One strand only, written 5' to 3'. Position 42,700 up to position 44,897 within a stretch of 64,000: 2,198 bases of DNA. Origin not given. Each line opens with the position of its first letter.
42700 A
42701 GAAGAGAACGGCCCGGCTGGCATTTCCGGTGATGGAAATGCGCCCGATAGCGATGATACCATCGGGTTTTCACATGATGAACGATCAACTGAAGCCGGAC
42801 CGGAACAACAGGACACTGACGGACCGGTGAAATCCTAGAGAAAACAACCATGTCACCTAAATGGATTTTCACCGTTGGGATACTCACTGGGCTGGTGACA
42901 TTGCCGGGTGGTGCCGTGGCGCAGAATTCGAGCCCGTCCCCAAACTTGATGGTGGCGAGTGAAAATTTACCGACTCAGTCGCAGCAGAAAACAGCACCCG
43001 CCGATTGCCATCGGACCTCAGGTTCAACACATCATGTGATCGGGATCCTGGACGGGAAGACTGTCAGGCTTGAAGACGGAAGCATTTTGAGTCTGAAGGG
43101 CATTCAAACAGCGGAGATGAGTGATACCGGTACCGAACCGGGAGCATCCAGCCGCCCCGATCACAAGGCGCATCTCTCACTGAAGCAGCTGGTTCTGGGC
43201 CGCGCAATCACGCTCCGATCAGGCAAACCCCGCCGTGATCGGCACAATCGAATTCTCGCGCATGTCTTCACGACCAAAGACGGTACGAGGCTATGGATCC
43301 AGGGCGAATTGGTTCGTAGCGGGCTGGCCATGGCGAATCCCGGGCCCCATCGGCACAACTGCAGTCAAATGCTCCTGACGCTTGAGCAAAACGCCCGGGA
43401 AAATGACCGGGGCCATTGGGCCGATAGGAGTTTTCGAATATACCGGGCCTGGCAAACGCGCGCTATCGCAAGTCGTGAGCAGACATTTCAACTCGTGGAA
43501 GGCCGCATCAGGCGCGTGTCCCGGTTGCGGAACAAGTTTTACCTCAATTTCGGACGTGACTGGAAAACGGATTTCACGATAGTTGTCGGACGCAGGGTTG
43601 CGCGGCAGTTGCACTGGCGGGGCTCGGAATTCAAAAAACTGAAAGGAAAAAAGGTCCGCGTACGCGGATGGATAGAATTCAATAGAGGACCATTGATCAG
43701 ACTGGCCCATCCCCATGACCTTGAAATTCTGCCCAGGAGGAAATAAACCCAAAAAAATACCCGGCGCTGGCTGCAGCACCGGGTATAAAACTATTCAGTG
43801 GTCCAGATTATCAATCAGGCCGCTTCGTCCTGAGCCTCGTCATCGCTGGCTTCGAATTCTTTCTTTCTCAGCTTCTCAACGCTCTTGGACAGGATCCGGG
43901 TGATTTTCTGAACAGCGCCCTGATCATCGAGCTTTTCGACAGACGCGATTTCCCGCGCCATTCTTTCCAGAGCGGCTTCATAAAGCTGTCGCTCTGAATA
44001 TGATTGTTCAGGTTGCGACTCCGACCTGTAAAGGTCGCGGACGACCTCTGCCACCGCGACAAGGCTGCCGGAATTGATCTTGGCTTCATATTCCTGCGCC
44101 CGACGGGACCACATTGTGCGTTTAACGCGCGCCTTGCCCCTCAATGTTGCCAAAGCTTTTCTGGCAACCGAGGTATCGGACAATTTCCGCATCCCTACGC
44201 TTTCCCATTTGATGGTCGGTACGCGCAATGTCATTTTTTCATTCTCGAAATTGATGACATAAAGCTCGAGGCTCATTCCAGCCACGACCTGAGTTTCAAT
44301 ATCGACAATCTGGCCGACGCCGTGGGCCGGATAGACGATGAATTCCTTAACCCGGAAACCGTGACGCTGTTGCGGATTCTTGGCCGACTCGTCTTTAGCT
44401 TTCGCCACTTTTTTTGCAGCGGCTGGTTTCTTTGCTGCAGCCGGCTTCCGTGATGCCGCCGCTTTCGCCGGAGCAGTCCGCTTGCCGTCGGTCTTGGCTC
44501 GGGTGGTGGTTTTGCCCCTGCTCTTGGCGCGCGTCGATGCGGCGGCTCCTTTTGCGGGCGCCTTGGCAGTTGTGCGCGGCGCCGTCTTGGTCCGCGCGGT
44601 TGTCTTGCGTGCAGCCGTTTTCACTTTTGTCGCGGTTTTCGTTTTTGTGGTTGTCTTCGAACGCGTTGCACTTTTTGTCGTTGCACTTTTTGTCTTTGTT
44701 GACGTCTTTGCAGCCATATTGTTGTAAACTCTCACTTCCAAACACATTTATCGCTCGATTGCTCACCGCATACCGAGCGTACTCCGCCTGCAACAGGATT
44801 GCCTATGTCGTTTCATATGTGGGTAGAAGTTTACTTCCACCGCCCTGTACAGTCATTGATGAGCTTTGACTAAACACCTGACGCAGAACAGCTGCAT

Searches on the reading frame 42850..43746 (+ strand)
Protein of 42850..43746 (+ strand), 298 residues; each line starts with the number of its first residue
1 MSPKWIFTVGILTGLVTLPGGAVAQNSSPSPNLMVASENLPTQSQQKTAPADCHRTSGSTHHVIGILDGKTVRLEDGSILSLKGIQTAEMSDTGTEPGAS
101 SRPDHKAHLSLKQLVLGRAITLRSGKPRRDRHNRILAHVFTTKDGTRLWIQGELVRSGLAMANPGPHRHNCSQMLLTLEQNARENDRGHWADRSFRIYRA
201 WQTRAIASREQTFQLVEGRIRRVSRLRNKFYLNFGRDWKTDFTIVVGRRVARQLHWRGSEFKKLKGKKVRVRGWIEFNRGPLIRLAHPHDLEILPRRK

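Call 5: search_protein_families(library=ncbifam, proteins=[window:42850-43746:+])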
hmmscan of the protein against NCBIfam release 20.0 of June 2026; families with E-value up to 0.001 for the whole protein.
window:42850-43746:+ (298 aa): 1 family
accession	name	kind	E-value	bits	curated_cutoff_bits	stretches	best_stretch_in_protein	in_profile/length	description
NF047694.1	TnucaseNucIStaph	equivalog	0.00086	18.8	250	0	53-190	39-174/175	thermonuclease NucI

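Call 22: search_protein_families(library=pfam, proteins=[window:42850-43746:+])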
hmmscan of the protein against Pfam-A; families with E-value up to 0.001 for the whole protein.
window:42850-43746:+ (298 aa): 1 family
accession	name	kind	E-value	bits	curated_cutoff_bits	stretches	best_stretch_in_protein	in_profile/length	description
PF00565.23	SNase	-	1.4e-07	32.3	21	1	82-192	4-107/107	Staphylococcal nuclease homologue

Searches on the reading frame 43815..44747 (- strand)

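Call 5: search_protein_families(library=ncbifam, proteins=[window:43815-44747:-])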
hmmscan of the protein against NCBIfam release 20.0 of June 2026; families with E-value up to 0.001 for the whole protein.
window:43815-44747:- (310 aa): 1 family
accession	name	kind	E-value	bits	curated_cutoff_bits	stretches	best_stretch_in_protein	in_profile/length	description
TIGR00580.2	mfd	equivalog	0.00078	17.9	800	1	22-182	208-360/907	transcription-repair coupling factor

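Call 22: search_protein_families(library=pfam, proteins=[window:43815-44747:-])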
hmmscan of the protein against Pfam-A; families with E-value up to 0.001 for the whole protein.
window:43815-44747:- (310 aa): 2 families
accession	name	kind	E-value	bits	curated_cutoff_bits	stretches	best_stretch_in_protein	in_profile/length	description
PF21095.3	CarD_C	-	1.3e-23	83.2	23.1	1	197-282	1-86/87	CarD, C-terminal domain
PF02559.22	CarD_TRCF_RID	-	7.7e-13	48.7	23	1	131-189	1-56/57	CarD-like/TRCF RID domain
